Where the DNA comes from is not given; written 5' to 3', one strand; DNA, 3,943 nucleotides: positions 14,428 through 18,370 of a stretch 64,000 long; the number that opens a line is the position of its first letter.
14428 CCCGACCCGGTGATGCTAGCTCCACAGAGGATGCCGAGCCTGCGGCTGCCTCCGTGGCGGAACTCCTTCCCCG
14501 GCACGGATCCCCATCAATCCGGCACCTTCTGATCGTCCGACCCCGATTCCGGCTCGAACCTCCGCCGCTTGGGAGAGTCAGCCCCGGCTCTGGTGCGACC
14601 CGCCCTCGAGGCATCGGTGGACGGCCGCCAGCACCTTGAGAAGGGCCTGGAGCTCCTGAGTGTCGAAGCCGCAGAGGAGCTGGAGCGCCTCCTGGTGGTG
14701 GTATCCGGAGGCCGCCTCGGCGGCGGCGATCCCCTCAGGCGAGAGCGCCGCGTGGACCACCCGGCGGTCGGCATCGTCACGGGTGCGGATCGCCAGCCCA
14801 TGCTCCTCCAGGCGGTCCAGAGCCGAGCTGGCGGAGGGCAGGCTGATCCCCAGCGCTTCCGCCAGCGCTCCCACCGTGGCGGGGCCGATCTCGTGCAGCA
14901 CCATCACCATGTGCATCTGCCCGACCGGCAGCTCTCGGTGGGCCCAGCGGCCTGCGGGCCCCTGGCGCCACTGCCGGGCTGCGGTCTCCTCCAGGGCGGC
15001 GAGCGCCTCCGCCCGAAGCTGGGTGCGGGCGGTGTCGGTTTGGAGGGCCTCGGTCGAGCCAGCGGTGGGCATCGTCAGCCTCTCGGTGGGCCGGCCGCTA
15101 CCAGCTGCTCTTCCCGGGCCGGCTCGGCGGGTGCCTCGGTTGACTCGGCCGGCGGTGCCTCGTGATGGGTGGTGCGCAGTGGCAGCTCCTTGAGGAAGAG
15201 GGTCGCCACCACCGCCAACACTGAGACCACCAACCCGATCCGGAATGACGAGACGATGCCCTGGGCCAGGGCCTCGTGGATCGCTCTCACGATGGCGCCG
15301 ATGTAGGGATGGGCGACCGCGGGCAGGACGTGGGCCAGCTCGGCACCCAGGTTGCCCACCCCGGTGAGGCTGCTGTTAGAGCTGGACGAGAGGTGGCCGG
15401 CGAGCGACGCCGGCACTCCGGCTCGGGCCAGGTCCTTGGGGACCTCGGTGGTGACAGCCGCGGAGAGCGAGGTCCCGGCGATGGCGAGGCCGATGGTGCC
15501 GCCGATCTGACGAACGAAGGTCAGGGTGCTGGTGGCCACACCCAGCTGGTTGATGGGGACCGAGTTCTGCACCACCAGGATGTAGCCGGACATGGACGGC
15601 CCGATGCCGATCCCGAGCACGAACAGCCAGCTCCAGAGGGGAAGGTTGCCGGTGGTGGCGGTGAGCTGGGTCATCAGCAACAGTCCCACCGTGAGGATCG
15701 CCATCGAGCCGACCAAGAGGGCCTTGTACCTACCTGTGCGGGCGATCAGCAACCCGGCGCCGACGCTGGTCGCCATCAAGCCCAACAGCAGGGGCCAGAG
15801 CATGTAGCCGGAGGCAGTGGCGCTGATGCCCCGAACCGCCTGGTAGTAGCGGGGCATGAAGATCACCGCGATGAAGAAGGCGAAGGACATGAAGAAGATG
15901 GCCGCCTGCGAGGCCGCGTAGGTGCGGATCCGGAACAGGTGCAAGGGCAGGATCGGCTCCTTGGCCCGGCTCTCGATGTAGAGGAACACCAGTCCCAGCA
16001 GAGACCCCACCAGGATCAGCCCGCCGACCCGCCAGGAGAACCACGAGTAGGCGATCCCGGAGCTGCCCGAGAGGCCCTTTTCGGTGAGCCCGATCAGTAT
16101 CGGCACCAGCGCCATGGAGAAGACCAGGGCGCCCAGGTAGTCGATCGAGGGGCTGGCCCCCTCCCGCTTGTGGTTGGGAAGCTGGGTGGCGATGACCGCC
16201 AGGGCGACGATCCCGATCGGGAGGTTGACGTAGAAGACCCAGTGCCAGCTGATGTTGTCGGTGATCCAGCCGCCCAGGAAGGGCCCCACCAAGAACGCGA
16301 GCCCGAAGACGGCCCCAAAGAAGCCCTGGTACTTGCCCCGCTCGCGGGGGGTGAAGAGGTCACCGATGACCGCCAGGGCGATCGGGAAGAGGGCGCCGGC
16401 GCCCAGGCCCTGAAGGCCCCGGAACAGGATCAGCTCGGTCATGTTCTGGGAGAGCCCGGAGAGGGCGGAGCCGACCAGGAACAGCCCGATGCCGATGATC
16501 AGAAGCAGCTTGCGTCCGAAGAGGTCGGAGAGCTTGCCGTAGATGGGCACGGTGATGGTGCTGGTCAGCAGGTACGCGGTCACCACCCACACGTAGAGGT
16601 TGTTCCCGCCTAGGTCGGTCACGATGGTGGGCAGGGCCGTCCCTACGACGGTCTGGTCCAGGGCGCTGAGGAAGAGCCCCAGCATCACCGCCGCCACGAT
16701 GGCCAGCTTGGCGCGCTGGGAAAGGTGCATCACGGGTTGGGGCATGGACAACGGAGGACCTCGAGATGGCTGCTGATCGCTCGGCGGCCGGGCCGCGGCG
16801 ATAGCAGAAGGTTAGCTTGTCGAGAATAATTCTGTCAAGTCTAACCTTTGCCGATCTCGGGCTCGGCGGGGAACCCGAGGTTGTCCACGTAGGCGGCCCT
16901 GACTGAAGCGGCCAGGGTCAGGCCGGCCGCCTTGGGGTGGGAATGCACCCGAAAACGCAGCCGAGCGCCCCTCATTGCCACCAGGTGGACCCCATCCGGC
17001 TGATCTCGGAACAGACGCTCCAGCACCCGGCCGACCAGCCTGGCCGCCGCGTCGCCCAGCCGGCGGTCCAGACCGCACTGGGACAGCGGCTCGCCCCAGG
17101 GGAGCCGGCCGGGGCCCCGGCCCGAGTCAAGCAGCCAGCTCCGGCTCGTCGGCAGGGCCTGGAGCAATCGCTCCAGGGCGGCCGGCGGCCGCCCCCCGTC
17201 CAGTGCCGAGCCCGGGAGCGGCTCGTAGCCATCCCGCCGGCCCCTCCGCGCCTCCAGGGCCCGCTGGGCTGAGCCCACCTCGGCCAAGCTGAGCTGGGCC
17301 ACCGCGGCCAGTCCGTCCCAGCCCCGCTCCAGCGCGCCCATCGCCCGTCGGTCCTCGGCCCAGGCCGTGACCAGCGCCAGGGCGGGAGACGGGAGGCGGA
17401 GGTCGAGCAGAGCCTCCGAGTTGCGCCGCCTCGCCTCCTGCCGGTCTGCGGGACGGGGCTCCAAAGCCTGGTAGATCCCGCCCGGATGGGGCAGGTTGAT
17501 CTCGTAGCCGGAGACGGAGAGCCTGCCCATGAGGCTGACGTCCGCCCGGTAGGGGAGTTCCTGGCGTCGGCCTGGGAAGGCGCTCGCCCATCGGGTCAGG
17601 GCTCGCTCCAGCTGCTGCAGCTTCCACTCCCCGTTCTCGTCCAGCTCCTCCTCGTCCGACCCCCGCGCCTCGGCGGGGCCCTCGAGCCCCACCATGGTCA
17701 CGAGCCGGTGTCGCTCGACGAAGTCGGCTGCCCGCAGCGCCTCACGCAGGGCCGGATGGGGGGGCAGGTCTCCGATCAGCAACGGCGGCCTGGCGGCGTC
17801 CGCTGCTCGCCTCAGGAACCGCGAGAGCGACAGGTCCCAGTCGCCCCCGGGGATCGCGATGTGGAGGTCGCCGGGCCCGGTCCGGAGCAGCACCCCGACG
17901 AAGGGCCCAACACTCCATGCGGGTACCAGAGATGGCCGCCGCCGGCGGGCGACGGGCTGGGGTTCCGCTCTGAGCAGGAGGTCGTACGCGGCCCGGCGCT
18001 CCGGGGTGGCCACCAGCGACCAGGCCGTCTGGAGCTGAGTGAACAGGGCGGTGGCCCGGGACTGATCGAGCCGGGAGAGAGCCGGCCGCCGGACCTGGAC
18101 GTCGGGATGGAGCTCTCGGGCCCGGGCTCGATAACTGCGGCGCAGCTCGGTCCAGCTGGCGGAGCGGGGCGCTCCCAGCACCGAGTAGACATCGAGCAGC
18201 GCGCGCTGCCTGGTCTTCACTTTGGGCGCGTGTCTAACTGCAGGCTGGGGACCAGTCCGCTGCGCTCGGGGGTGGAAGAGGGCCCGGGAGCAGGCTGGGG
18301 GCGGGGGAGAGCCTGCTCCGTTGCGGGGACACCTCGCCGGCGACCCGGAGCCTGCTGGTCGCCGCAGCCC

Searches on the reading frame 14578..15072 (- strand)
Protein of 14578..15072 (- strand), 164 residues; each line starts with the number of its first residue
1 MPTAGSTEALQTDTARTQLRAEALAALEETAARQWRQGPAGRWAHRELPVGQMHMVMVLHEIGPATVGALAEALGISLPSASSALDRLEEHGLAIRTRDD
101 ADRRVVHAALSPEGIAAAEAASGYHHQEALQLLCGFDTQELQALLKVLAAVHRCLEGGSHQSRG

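Call 22: search_protein_families(library=ncbifam, proteins=[window:14578-15072:-], max_evalue=0.001)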
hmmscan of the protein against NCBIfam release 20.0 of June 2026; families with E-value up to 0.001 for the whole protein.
window:14578-15072:- (164 aa): 12 families
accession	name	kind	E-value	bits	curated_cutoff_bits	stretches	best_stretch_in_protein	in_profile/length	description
NF050133.1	TransRegFabT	equivalog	1.3e-12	48.2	200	1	47-156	26-135/138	fatty acid biosynthesis transcriptional regulator FabT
TIGR02337.1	HpaR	equivalog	1.3e-07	31.4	121.2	1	51-149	29-127/130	homoprotocatechuate degradation operon regulator HpaR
NF002926.0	PRK03573.1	equivalog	1.4e-07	31.5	120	1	60-153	41-135/144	transcriptional regulator SlyA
NF038251.1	AdcR_fam_Zn_TF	equivalog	2.8e-07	30.9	175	1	49-144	35-132/143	zinc-dependent MarR family transcriptional regulator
NF045593.1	bilirub_TF_BilQ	equivalog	4.5e-07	29.6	125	1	45-152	25-132/135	bilirubin utilization transcriptional regulator BilQ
NF033788.1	HTH_metalloreg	subfamily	4e-06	26.6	55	1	54-105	15-65/77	metalloregulator ArsR/SmtB family transcription factor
NF052638.1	TransRegOhrRVib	equivalog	1.7e-05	24.5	200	1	49-149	36-134/141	transcriptional regulator OhrR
NF052438.1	TransRegRv0880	equivalog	1.8e-05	24.6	220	1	41-147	25-131/143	Rv0880 family HTH-type transcriptional regulator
NF008122.0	PRK10870.1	equivalog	0.00012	21.8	157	1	69-148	76-155/176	transcriptional repressor MprA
NF053777.1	Saro0803TransReg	equivalog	0.00019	21.2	200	1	69-152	56-139/140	Saro_0803 family transcriptional regulator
NF041230.1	BagL_FevM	exception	0.00035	20.6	230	1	43-149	31-142/145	MarR family transcriptional regulator BagL/FevM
TIGR04472.1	reg_rSAM_mob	hypoth_equivalog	0.00046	20.2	240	1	54-156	35-137/141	radical SAM mobile pair system MarR family transcriptional regulator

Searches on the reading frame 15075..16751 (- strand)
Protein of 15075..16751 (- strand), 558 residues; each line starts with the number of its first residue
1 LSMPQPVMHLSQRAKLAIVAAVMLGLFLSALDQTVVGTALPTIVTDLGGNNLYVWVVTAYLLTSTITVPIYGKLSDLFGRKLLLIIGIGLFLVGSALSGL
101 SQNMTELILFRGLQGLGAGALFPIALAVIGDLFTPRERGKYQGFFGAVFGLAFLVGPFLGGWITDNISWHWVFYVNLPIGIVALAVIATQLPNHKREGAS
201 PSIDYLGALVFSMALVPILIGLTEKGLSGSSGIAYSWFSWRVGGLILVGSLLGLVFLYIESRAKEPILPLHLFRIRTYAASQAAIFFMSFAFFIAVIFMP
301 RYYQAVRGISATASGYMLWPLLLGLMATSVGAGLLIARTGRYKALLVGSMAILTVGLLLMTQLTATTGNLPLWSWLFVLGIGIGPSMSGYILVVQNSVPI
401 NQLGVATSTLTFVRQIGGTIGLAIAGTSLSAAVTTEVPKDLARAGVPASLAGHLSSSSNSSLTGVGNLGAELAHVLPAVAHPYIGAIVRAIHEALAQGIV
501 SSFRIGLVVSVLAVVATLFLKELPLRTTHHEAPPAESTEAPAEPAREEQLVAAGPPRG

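Call 7: search_protein_families(library=ncbifam, proteins=[window:15075-16751:-], max_evalue=0.00001)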
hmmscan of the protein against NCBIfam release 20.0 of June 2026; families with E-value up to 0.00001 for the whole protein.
window:15075-16751:- (558 aa): 62 families (the best 25 are shown)
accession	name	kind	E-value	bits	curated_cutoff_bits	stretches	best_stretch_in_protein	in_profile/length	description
TIGR00711.1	efflux_EmrB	subfamily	2e-73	247.8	230.2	1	18-432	3-411/485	DHA2 family efflux MFS transporter permease subunit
NF000095.1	tet_MFS_OtrB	exception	3.4e-72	243.8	999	1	11-539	20-551/563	oxytetracycline resistance efflux MFS transporter OtrB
NF000009.1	tet_MFS_Tcr3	exception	5.8e-62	209.9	1000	1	12-429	26-442/512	tetracycline efflux MFS transporter Tcr3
NF000025.1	MFS_efflux_tcmA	exception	3.1e-51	174.7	999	1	18-533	27-529/538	tetracenomycin C efflux MFS transporter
NF040895.2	MFS_effux_SdrM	equivalog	4e-48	164.6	550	1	15-429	4-404/441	multidrug efflux MFS transporter SdrM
NF000391.1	EmrB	exception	9.1e-40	136.7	925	1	14-428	7-417/501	multidrug efflux MFS transporter permease subunit EmrB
NF007799.0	PRK10504.1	subfamily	6.5e-37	127.5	426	1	13-438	9-422/471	multidrug transporter subunit MdtD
NF011571.1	PRK14995.1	subfamily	2.2e-31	109.2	701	1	16-480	6-459/493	SmvA family efflux MFS transporter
NF000031.1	MFS_efflux_LmrA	exception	1.6e-29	103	850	1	19-425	34-433/484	lincomycin efflux MFS transporter Lmr(A)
NF012180.1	tet_MFS_43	exception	3.7e-29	102.1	999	1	3-439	7-437/484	tetracycline efflux MFS transporter Tet(43)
NF000218.1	FexA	exception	7.4e-28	97.4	900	1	21-431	25-431/475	chloramphenicol/florfenicol efflux MFS transporter FexA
NF000060.1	MFS_efflux_LmrB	exception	9.8e-28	97.2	800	1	12-432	11-426/479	lincomycin efflux MFS transporter Lmr(B)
NF012169.0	qepA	equivalog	1.1e-27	96.9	1075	1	17-518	21-501/511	fluoroquinolone efflux MFS transporter QepA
NF033896.2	MFS_LfrA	equivalog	2.5e-26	92.4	825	1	11-515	15-498/504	efflux MFS transporter LfrA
TIGR00710.1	efflux_Bcr_CflA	subfamily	1.9e-25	90.1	200.9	1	20-197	6-186/385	Bcr/CflA family efflux MFS transporter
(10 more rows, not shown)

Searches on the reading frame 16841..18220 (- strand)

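Call 7: search_protein_families(library=ncbifam, proteins=[window:16841-18220:-], max_evalue=0.00001)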
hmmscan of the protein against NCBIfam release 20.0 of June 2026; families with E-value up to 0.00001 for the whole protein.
window:16841-18220:- (459 aa): 5 families
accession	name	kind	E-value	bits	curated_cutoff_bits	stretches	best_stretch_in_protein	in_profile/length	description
TIGR02349.1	DnaJ_bact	equivalog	1.2e-08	34.7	377.2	1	10-88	1-71/354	molecular chaperone DnaJ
NF010871.0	PRK14278.1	equivalog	1.5e-07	30.6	502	1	10-81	4-66/378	molecular chaperone DnaJ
NF010892.0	PRK14299.1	equivalog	2e-06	27.3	392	1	9-81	4-67/291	chaperone protein DnaJ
NF008035.0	PRK10767.1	subfamily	3.4e-06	26.3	338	1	10-80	5-67/374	molecular chaperone DnaJ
NF010885.0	PRK14292.1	equivalog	7.1e-06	25.2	585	1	9-86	2-70/371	chaperone protein DnaJ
